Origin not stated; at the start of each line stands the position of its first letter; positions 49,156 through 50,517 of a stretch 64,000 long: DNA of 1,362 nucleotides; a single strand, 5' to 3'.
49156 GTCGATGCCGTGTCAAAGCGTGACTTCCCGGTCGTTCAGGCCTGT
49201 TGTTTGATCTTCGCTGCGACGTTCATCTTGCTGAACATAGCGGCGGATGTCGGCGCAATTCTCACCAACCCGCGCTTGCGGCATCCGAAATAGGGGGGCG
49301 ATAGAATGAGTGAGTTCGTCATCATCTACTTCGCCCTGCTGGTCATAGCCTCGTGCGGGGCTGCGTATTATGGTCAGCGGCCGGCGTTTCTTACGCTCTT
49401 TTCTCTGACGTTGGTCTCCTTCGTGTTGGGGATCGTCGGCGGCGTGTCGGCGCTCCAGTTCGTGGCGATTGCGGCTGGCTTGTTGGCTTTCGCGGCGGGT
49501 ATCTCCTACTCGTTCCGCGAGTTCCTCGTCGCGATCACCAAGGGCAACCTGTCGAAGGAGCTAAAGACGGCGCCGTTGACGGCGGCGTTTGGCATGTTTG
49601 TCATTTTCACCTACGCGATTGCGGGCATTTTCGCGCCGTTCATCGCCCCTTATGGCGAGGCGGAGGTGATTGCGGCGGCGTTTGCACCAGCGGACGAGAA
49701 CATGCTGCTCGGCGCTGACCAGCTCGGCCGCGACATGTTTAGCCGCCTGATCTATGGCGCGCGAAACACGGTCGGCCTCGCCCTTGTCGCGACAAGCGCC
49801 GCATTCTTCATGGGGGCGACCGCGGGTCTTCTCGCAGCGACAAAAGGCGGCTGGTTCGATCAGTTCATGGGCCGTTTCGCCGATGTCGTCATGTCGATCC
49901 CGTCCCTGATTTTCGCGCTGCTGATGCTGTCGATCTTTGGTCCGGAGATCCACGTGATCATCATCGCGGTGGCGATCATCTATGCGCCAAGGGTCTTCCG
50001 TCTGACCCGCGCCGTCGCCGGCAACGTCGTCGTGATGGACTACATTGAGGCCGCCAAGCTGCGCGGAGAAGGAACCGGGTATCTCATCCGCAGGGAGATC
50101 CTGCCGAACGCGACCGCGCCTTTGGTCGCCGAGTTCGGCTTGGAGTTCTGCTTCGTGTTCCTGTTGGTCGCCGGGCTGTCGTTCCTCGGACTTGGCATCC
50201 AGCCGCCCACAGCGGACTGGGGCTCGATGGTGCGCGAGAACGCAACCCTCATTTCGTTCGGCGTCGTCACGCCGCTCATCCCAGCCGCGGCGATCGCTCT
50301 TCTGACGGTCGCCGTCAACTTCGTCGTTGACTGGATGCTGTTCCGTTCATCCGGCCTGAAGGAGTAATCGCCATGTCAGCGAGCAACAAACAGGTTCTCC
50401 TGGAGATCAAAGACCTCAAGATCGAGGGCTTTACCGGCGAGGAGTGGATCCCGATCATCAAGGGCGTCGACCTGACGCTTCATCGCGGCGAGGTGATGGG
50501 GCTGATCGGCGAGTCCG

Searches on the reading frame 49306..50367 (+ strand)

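Call 39: search_protein_families(library=pfam, proteins=[window:49306-50367:+])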
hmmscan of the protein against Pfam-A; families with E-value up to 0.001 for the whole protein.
window:49306-50367:+ (353 aa): 1 family
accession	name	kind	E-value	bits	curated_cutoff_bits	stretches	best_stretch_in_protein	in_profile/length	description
PF00528.27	BPD_transp_1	-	2.4e-28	99.6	26.4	1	170-344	1-174/184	Binding-protein-dependent transport system inner membrane component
